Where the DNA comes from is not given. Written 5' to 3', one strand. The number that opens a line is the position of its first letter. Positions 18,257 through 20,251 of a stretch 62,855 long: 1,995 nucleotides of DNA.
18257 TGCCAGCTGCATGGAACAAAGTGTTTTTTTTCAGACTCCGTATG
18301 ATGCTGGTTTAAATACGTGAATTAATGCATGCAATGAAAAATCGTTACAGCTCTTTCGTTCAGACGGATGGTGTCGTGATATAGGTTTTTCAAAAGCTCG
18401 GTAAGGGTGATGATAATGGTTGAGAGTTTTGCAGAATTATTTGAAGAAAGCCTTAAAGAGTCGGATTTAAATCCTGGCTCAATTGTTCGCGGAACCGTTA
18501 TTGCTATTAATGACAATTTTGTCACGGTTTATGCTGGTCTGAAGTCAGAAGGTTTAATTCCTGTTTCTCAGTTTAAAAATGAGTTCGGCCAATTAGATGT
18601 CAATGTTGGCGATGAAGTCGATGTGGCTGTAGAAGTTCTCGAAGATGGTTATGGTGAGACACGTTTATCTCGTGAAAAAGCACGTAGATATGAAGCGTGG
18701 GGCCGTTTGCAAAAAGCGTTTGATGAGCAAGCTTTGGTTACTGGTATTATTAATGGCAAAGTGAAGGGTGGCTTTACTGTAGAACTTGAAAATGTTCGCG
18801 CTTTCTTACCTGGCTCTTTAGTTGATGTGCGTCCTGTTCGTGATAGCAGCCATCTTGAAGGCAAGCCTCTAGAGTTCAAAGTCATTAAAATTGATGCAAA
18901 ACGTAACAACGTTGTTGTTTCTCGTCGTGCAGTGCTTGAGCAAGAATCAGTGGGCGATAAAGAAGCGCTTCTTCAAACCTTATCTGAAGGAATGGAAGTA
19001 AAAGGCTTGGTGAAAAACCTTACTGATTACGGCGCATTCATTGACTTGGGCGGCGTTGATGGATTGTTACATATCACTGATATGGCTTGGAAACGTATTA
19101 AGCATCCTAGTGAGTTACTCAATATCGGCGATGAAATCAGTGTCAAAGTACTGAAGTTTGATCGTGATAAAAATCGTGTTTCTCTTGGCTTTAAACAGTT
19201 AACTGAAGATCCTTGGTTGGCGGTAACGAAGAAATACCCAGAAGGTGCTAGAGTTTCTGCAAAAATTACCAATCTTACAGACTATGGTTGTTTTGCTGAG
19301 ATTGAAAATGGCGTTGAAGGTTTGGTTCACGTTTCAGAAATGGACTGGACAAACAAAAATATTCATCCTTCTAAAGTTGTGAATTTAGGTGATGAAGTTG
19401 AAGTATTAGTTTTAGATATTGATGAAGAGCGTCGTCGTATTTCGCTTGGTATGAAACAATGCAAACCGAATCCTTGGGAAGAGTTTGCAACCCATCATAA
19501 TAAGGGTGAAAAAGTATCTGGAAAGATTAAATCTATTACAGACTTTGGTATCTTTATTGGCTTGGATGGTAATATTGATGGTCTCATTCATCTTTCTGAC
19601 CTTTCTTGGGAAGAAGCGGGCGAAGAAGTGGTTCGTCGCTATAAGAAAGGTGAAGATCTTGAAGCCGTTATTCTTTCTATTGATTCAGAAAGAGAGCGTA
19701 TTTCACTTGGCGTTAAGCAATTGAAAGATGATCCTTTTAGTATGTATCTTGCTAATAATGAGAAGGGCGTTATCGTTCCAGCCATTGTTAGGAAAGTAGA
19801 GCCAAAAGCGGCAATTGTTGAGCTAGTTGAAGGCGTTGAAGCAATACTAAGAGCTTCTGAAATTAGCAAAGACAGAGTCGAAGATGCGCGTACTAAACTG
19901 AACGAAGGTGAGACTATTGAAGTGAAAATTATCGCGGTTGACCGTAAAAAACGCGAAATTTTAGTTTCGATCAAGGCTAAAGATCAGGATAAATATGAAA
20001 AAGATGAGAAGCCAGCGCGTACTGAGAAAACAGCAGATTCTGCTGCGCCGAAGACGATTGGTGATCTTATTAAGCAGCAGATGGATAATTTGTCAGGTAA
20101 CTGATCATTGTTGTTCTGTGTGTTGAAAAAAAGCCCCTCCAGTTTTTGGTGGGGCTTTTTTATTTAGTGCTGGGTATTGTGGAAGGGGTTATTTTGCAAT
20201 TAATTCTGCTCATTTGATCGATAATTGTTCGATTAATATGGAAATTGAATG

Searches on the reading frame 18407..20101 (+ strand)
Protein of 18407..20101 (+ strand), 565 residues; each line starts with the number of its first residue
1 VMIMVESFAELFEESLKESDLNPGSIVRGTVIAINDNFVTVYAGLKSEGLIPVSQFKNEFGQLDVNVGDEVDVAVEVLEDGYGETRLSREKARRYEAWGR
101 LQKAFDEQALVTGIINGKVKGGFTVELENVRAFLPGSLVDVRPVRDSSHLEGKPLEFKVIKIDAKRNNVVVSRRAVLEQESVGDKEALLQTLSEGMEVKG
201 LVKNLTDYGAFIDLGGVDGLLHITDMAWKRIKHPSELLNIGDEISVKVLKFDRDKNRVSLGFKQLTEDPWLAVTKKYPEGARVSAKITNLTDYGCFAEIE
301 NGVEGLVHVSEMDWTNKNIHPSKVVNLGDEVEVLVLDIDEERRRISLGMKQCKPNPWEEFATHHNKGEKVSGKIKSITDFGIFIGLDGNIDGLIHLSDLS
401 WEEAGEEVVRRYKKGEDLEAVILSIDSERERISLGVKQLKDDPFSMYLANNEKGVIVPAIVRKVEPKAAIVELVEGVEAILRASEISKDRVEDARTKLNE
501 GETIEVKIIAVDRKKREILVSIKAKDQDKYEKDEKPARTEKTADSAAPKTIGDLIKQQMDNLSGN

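Call 41: find_related_loci(query=window:18407-20101:+, collection=genome_contigs, flank=10000)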
Query window:18407-20101:+ (565 aa) in genome_contigs; peptide patterns used: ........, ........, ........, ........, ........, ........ (x = any residue, [..] = any of these).
600 stretches matched a pattern (row limit reached: there are more); 599 encode a relative of the query (tblastn E <= 1e-3); the best 80 are kept; 80 distinct loci.
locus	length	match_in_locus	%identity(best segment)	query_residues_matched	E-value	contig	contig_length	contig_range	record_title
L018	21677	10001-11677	71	4-563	0e+0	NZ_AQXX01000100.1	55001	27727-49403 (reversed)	Hahella ganghwensis DSM 17046 F566DRAFT_scaffold00045.45_C, whole genome shotgun sequence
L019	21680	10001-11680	70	2-561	0e+0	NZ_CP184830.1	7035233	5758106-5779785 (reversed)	Endozoicomonas sp. ALC020 chromosome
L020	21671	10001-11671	72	4-560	0e+0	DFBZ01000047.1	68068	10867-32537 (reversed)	MAG TPA_asm: Gammaproteobacteria bacterium UBA3067 UBA3067_contig_2428, whole genome shotgun sequence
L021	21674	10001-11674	70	2-561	0e+0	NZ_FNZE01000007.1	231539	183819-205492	Pseudomonas linyingensis strain LMG 25967, whole genome shotgun sequence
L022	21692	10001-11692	68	2-565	0e+0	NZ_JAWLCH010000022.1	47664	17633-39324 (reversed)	MAG: Marinobacter sp. isolate 15dZY3.bin.38 NODE_1082_length_47664_cov_26.350363, whole genome shotgun sequence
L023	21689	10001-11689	68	3-565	0e+0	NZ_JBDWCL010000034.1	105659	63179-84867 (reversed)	MAG: Marinobacter sp. isolate CI.60.F.C2_37_44 CI_60_F_C2_37_44_000000000034, whole genome shotgun sequence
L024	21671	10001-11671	70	4-561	0e+0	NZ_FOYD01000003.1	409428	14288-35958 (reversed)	Halopseudomonas formosensis strain JCM 18415, whole genome shotgun sequence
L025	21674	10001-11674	68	3-561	0e+0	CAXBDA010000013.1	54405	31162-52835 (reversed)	MAG TPA_asm: uncultured Oleiphilus sp. isolate ERR2762116_binner12_Refined_69 genome assembly, contig: ERZ3422114.885, w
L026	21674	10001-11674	69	4-561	0e+0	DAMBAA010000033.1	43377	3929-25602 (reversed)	MAG TPA_asm: Pseudomonas sp. isolate CTOTU48685 NODE_98_length_43377_cov_22.818291, whole genome shotgun sequence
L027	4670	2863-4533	69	4-561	0e+0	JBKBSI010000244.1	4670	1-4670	MAG: Pseudomonas sp. isolate 21H_022.bin.41 NODE_244_length_4670_cov_4.253429, whole genome shotgun sequence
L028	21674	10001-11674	69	4-561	0e+0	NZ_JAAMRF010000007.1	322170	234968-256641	Stutzerimonas azotifigens strain 115A1 NODE_7_length_322170_cov_52.717718, whole genome shotgun sequence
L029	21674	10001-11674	69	2-561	0e+0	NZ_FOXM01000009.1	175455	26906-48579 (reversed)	Geopseudomonas sagittaria strain JCM 18195, whole genome shotgun sequence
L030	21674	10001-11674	69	4-561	0e+0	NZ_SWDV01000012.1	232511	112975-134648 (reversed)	Pseudomonas nicosulfuronedens strain LAM1902 LAM1902_ctg012, whole genome shotgun sequence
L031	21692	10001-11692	68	2-565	0e+0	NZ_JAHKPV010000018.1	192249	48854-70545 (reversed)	Marinobacter salexigens strain D2M19 D2M19_D2M19_contig_7, whole genome shotgun sequence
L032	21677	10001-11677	69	4-561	0e+0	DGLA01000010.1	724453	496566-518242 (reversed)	MAG TPA_asm: Stutzerimonas stutzeri isolate UBA4556 UBA4556_contig_19, whole genome shotgun sequence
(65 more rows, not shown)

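Call 44: find_homologous_proteins(query=window:18407-20101:+, max_evalue=1e-50)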
Query window:18407-20101:+ (565 aa): 8000 proteins with E <= 1e-50 among 8000 candidates; the best 120 are listed.
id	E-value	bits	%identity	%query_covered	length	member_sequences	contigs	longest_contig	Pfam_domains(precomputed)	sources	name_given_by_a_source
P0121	0.0e+0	1224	100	99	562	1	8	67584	PF00575.30,PF23459.2,PF21710.4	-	-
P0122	1.5e-290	982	-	-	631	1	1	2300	PF17092.12,PF03074.23,PF00575.30,PF23459.2,PF02599.22,PF21710.4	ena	-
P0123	7.7e-290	980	-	-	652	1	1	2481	PF17092.12,PF03074.23,PF00575.30,PF23459.2,PF21710.4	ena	-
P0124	1.2e-267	907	72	99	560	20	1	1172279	PF17092.12,PF00575.30,PF23459.2,PF21710.4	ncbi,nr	ncbi:MAG: 30S ribosomal protein S1 [Pseudomonadota bacterium]|nr:30S ribosomal protein S1 [Pseudomon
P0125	1.7e-267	906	72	99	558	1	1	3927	PF17092.12,PF03074.23,PF00575.30,PF23459.2,PF13509.13,PF21710.4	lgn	-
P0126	1.7e-267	906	72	99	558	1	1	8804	PF17092.12,PF03074.23,PF00575.30,PF23459.2,PF21710.4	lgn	-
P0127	3.2e-267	905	72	99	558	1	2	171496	PF17092.12,PF03074.23,PF00575.30,PF23459.2,PF13509.13,PF21710.4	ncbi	ncbi:MAG: 30S ribosomal protein S1 [Gammaproteobacteria bacterium]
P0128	1.6e-266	903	72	99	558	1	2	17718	PF17092.12,PF03074.23,PF00575.30,PF23459.2,PF21710.4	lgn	-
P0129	4.8e-266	901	71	99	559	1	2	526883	PF17092.12,PF03074.23,PF00575.30,PF23459.2,PF21710.4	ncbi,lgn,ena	-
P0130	7.8e-266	901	71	99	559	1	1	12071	PF00575.30,PF23459.2,PF21710.4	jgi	jgi:small subunit ribosomal protein S1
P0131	8.2e-266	901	72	99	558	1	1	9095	PF17092.12,PF03074.23,PF00575.30,PF23459.2,PF21710.4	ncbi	-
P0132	9.3e-266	900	71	99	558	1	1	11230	PF17092.12,PF03074.23,PF00575.30,PF23459.2,PF21710.4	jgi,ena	-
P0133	1.4e-264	897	72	99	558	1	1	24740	PF17092.12,PF03074.23,PF00575.30,PF23459.2,PF13509.13,PF21710.4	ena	-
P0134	1.9e-264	896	72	99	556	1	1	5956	PF03074.23,PF00575.30,PF23459.2,PF21710.4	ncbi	-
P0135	2.8e-264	896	72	99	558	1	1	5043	PF03074.23,PF00575.30,PF23459.2,PF21710.4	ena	-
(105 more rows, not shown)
